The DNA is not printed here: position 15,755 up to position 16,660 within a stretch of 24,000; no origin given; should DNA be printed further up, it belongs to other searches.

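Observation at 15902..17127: Translationally coupled pair of paralogous unknown proteins at the distal end of the Fur-controlled block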

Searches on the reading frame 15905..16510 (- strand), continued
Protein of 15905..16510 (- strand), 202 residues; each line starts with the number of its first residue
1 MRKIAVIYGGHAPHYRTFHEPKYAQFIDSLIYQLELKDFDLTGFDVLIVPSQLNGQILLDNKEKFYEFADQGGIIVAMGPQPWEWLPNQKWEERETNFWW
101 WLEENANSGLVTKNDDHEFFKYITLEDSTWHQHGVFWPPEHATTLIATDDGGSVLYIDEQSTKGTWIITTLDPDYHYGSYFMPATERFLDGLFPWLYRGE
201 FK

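Call 43: search_protein_families(library=pfam, proteins=[L079:3051-3962:+, L081:12111-13067:+, L069:13027-13962:+, L012:7506-8300:-, L015:5116-6273:-, L022:2050-3321:+, L016:8534-9211:+], max_evalue=0.01)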
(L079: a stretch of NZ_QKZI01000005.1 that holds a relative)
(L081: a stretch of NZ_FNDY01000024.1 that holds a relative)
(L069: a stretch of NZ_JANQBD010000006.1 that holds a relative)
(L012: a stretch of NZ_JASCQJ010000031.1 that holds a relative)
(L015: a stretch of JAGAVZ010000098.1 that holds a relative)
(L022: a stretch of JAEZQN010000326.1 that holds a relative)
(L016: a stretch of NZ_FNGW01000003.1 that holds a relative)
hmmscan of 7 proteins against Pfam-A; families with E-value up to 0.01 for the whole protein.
L079:3051-3962:+ (304 aa): 4 families
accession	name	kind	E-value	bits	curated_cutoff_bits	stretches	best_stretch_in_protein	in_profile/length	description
PF03466.25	LysR_substrate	-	4.9e-22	78.8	28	1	86-289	6-207/209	LysR substrate binding domain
PF00126.33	HTH_1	-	5.9e-19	68.2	26.6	1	2-61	1-60/60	Bacterial regulatory helix-turn-helix protein, lysR family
PF13556.12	HTH_30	-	0.0036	17.5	27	1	10-40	8-38/59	PucR C-terminal helix-turn-helix domain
PF12840.13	HTH_20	-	0.0057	17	27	0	12-40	16-44/51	Helix-turn-helix domain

L081:12111-13067:+ (319 aa): 0 families

L069:13027-13962:+ (312 aa): 0 families

L012:7506-8300:- (264 aa): 10 families
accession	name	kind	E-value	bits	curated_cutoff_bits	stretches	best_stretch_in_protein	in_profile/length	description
PF00142.24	Fer4_NifH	-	3.3e-96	322.4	25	1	10-253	2-246/271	4Fe-4S iron sulfur cluster binding proteins, NifH/frxC family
PF01656.29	CbiA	-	1.1e-16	61.3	25.4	1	12-231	3-125/125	CobQ/CobB/MinD/ParA nucleotide binding domain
PF13614.12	AAA_31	-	6.3e-09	36.5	27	1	11-80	4-74/177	AAA domain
PF10609.15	ParA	-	1.7e-08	34.7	27.1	1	13-54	9-51/246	NUBPL iron-transfer P-loop NTPase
PF02374.21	ArsA_ATPase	-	1.2e-05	25.1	24.3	1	11-57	4-50/305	Anion-transporting ATPase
PF00910.28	RNA_helicase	-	0.00014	22.7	21.5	1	11-71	1-64/105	RNA helicase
PF13479.12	AAA_24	-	0.0015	18.8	27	1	9-45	3-32/195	AAA domain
PF20720.3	nSTAND3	-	0.0034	17.6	27.2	0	12-56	21-64/155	Novel STAND NTPase 3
PF01935.23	DUF87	-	0.0072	16.9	23.2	0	11-37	26-52/220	Helicase HerA, central domain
PF13238.12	AAA_18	-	0.0088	16.9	29.4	0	187-251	25-95/128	AAA domain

L015:5116-6273:- (385 aa): 1 family
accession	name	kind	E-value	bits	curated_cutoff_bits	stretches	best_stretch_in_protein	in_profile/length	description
PF00148.24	Oxidored_nitro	-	1.6e-30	106.7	28.6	1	27-263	17-256/399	Nitrogenase component 1 type Oxidoreductase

L022:2050-3321:+ (424 aa): 1 family
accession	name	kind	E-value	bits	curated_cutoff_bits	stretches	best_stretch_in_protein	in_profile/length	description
PF00148.24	Oxidored_nitro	-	5.4e-21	75.4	28.6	1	67-404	43-395/399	Nitrogenase component 1 type Oxidoreductase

L016:8534-9211:+ (226 aa): 2 families
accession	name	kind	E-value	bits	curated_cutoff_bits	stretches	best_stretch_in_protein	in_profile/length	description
PF13545.12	HTH_Crp_2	-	9.2e-10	38.8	27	1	169-222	8-63/70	Crp-like helix-turn-helix domain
PF00027.35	cNMP_binding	-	3e-08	34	27.5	1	42-113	8-78/89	Cyclic nucleotide-binding domain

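Call 47: search_solved_structures(query=L085:7991-9112:-, max_evalue=0.001)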
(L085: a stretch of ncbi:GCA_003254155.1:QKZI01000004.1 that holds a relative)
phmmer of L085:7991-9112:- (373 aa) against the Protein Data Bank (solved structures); distinct sequences matched with E-value up to 0.001: 15.
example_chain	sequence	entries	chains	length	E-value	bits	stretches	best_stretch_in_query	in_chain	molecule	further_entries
4ovk_A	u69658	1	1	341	2.1e-54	188.1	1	37-367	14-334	Periplasmic binding protein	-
3psa_A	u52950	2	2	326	3.1e-25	92.1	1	38-352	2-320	protein HI_1472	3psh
4hn9_A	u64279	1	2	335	1.5e-17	66.9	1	65-353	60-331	Iron complex transport system substrate-binding protein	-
4pag_A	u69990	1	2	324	2.2e-16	63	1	111-364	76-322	Periplasmic binding protein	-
4ino_A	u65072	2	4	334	6.6e-11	45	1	239-363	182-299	Nickel (II) ABC transporter, periplasmic nickel-binding protein | Iron (III) ABC transporter, periplasmic iron-binding protein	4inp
4ls3_A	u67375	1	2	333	7.1e-11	44.9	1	239-362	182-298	Nickel (III) ABC transporter, periplasmic iron-bindin gprotein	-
4mo9_A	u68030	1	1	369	1e-09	41.1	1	107-355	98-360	Periplasmic binding protein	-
2etv_A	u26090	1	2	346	3.1e-08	36.2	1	42-348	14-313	iron(III) ABC transporter, periplasmic iron-binding protein, putative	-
5b4z_A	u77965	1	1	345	0.00012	24.5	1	98-307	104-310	ABC-type transporter, periplasmic component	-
5az3_A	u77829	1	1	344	0.00018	23.9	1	99-307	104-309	ABC-type transporter, periplasmic component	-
3g9q_A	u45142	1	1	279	0.00019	23.7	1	104-317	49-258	Ferrichrome-binding protein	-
5b51_A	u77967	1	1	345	0.00022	23.5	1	98-306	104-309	ABC-type transporter, periplasmic component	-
3hxp_A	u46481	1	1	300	0.00023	23.5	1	104-317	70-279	Iron(3+)-hydroxamate-binding protein fhuD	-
5b50_A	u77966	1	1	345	0.00026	23.3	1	98-307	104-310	ABC-type transporter, periplasmic component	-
5joq_A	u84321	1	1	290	0.00077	21.8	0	198-329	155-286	Lmo2184 protein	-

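Call 55: search_protein_families(library=pfam, alignment_id=A2, max_evalue=1)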
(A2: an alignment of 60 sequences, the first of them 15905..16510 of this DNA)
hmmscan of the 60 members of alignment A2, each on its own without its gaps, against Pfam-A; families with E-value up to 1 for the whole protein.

A. member 1, window:15905-16510:- (202 aa): 1 family
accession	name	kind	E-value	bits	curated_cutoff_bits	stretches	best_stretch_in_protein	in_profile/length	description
PF23984.1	DUF7307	-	0.19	12.1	27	0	92-114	70-92/129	Pam3 gp33-like protein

B. families by the number of members that match (of 60 scanned): 15 families
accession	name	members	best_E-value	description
PF24157.1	DUF7408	8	0.094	Domain of unknown function (DUF7408)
PF09201.16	SRX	7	0.042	SRX, signal recognition particle receptor alpha subunit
PF19244.4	Poly_A_pol_cat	5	0.066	Poly(A) polymerase catalytic subunit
PF25099.1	GOLD_PATL1_C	2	0.012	Patellin-1-like, C-terminal GOLD domain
PF20729.2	PE-PGRS_C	2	0.12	PE-PGRS C-terminal aspartyl peptidase-like domain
PF00659.24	POLO_box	1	0.0022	POLO box duplicated region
PF21379.2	Gp6-like_1st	1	0.024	Baseplate wedge protein gp6-like, helical domain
PF06331.17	Tfb5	1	0.032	Transcription factor TFIIH complex subunit Tfb5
PF08532.16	Glyco_hydro_42M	1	0.035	Beta-galactosidase trimerisation domain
PF14258.12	DUF4350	1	0.087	Domain of unknown function (DUF4350)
PF15644.12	Gln_amidase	1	0.1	Papain fold toxin 1, glutamine deamidase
PF09822.16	ABC_transp_aux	1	0.11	ABC-type uncharacterized transport system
PF19040.6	SGNH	1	0.12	SGNH domain (fused to AT3 domains)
PF23984.1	DUF7307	1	0.19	Pam3 gp33-like protein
PF17980.7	ADD_DNMT3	1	0.22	DNMT3, cysteine rich ADD domain, GATA1-like zinc finger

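Call 63: search_protein_families(library=pfam, proteins=[L011:5242-7911:-, L011:7961-8773:-, L011:10775-11257:-, L011:11282-12112:-, L018:6835-8934:-, L018:10815-11588:-, L018:11792-12916:-, L065:5371-7779:-, L065:7842-8591:-, L065:10849-11670:+], max_evalue=0.001)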
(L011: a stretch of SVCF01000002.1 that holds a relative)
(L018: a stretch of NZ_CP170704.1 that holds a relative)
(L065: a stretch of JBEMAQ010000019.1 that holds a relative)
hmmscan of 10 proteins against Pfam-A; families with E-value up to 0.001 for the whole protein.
L011:5242-7911:- (889 aa): 4 families
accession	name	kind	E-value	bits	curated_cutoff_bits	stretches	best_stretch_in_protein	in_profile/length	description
PF02518.31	HATPase_c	-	7.4e-27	94.4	26.4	1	310-424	1-109/111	Histidine kinase-, DNA gyrase B-, and HSP90-like ATPase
PF00512.31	HisKA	-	3.9e-22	78.5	26.9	1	198-263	1-66/66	His Kinase A (phospho-acceptor) domain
PF00072.30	Response_reg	-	7.3e-18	65.2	30.2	1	558-672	1-110/111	Response regulator receiver domain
PF01627.28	Hpt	-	0.0003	21.4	24.6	1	726-782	6-66/84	Hpt domain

L011:7961-8773:- (270 aa): 1 family
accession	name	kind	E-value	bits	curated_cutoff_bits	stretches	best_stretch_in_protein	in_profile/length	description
PF00072.30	Response_reg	-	4.2e-27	95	30.2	1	153-263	1-110/111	Response regulator receiver domain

L011:10775-11257:- (160 aa): 1 family
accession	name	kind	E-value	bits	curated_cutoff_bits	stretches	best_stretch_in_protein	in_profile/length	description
PF02293.20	AmiS_UreI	-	2.1e-62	210.5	25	1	1-158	2-165/166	AmiS/UreI family transporter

L011:11282-12112:- (276 aa): 1 family
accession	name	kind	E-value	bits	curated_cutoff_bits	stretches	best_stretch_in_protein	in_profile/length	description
PF01774.22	UreD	-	4.9e-47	161.1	27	1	49-248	2-200/201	UreD urease accessory protein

L018:6835-8934:- (699 aa): 4 families
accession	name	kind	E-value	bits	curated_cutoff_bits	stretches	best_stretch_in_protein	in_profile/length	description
PF00359.27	PTS_EIIA_2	-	9.8e-37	126.6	27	1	554-695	2-143/144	Phosphoenolpyruvate-dependent sugar phosphotransferase system, EIIA 2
PF00874.25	PRD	-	1.8e-11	44.7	23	1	304-390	3-88/90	PRD domain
PF05043.19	Mga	-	1.4e-07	32.4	21.1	1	93-159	19-82/87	Mga helix-turn-helix domain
PF08279.18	HTH_11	-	0.00033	20.9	25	0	92-147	3-54/55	HTH domain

L018:10815-11588:- (257 aa): 1 family
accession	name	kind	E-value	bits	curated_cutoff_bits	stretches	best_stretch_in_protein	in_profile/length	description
PF01925.25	TauE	-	9.8e-46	156.8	32.6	1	8-251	1-236/237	Sulfite exporter TauE/SafE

L018:11792-12916:- (374 aa): 2 families
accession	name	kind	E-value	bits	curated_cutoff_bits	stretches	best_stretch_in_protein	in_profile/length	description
PF00753.33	Lactamase_B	-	8.3e-15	55.7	22.7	1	129-292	5-195/196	Metallo-beta-lactamase superfamily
PF00581.25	Rhodanese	-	3.2e-09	37.6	22.2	1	12-104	6-101/102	Rhodanese-like domain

L065:5371-7779:- (802 aa): 7 families
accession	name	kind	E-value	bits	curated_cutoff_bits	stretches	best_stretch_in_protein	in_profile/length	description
PF00773.25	RNB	-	2.7e-115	385.6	29.3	1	247-577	1-324/326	RNB domain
PF17876.7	CSD2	-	1.7e-36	124.5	26.2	2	151-225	1-74/74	Cold shock domain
PF08206.17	OB_RNB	-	1.2e-30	105.4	24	2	74-131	1-58/58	Ribonuclease B OB domain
PF00575.29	S1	-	2.2e-13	50.8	22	1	627-706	3-71/74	S1 RNA binding domain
PF17849.7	OB_Dis3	-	0.00017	22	22.8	1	171-219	29-77/77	Dis3-like cold-shock domain 2 (CSD2)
PF00313.28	CSD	-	0.00051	20.3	27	0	79-97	10-28/66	'Cold-shock' DNA-binding domain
PF23459.1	S1_RRP5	-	0.00059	20.8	27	0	629-671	4-46/72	RRP5 S1 domain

L065:7842-8591:- (249 aa): 4 families
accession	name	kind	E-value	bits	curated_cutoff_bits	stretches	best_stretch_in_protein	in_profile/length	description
PF12146.15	Hydrolase_4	-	1.2e-18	67.7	27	1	17-226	5-235/239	Serine aminopeptidase, S33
PF00561.26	Abhydrolase_1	-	2.8e-12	47.3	25.8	1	18-132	2-120/245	alpha/beta hydrolase fold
PF12697.13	Abhydrolase_6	-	3.9e-09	37.9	26.3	1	19-166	1-135/217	Alpha/beta hydrolase family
PF05728.18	UPF0227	-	4.4e-05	23.9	21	1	54-206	26-158/187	Uncharacterised protein family (UPF0227)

L065:10849-11670:+ (274 aa): 1 family
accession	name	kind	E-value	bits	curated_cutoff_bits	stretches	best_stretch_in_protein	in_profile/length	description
PF00015.26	MCPsignal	-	4.8e-25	88.8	34.6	1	157-267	32-146/172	Methyl-accepting chemotaxis protein (MCP) signalling domain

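Call 83: search_solved_structures(query=L015:5116-6273:-, max_evalue=0.01)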
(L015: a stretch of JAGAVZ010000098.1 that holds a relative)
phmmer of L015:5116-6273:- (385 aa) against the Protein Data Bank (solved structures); distinct sequences matched with E-value up to 0.01: 41.
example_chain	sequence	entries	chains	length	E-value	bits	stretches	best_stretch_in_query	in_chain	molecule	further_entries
9i0g_A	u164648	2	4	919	3.7e-12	49.2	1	28-250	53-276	Nitrogenase iron-molybdenum cofactor biosynthesis protein NifE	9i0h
9efu_B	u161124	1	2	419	7.7e-12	48.2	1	80-244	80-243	Light-independent protochlorophyllide reductase subunit B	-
8vqi_B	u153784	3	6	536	1.3e-11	47.4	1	80-244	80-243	Light-independent protochlorophyllide reductase subunit B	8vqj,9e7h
9buo_B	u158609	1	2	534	1.3e-11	47.4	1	80-244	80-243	Light-independent protochlorophyllide reductase subunit B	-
8vqh_B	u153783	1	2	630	1.8e-11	47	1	80-244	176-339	Light-independent protochlorophyllide reductase subunit B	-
3aet_B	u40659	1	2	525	6.9e-11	45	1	66-244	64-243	Light-independent protochlorophyllide reductase subunit B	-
3aeu_B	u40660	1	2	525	1.3e-10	44.1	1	67-244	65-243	Light-independent protochlorophyllide reductase subunit B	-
3aek_B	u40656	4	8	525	1.4e-10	44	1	68-244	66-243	Light-independent protochlorophyllide reductase subunit B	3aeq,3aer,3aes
4wn9_A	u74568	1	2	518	1.6e-09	40.5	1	53-266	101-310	Nitrogenase molybdenum-iron protein alpha chain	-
5vpw_A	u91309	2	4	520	1.6e-09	40.5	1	53-266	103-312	Nitrogenase molybdenum-iron protein alpha chain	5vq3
1mio_A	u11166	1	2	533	1.7e-09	40.4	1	53-266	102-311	NITROGENASE MOLYBDENUM IRON PROTEIN (ALPHA CHAIN)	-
4wes_A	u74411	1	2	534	1.7e-09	40.4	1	53-266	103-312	Nitrogenase molybdenum-iron protein alpha chain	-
1qgu_A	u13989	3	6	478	2.5e-07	33.3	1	40-265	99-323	PROTEIN (NITROGENASE MOLYBDENUM IRON PROTEIN)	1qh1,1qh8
1h1l_A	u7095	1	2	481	2.5e-07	33.3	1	40-265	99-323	NITROGENASE MOLYBDENUM IRON PROTEIN ALPHA CHAIN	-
9p1x_A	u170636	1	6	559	8.9e-07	31.5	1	54-249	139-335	Nitrogenase protein alpha chain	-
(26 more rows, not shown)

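Call 84: search_solved_structures(query=L012:7506-8300:-, max_evalue=1e-20)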
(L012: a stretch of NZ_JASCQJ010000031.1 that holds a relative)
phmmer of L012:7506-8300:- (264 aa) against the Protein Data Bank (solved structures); distinct sequences matched with E-value up to 1e-20: 26.
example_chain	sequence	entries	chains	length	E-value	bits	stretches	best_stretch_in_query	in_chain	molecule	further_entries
1cp2_A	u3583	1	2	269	4.9e-79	268.4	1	9-251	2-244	NITROGENASE IRON PROTEIN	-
4wzb_E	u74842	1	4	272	1.9e-76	259.9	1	9-253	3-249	Nitrogenase iron protein 1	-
4wza_E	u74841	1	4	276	2e-76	259.8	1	9-253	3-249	Nitrogenase iron protein 1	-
10zn_F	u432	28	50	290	2e-76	259.8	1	8-253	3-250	Nitrogenase iron protein NifH | Nitrogenase iron protein 1 | Nitrogenase iron protein gamma chain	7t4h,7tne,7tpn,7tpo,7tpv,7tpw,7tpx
1fp6_A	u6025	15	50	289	2.3e-76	259.6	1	9-253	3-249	NITROGENASE IRON PROTEIN | nitrogenase IRON protein 1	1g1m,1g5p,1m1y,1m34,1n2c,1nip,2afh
1xdb_A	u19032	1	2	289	8.6e-76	257.8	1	9-253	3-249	Nitrogenase iron protein 1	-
1de0_A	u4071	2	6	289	8.7e-76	257.7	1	9-253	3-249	NITROGENASE IRON PROTEIN | Nitrogenase iron protein 1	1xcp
8tc3_A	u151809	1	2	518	9.4e-76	257.6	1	8-253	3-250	Nitrogenase iron protein,Fluorescent protein plum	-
1xd8_A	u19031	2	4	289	1.2e-75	257.3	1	9-253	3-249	Nitrogenase iron protein 1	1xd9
9haz_D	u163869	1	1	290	2e-75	256.6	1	8-253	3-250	Fe protein NifH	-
9haz_A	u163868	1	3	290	4.6e-75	255.4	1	8-253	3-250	Fe protein NifH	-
1rw4_A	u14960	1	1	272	3.4e-74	252.5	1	8-253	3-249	Nitrogenase iron protein 1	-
1g20_E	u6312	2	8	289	4.2e-74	252.2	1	8-253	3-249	NITROGENASE IRON PROTEIN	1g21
2c8v_A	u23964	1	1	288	4.8e-74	252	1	9-253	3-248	NITROGENASE IRON PROTEIN 1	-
6q93_A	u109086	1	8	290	8.7e-74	251.2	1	10-253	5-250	Nitrogenase iron protein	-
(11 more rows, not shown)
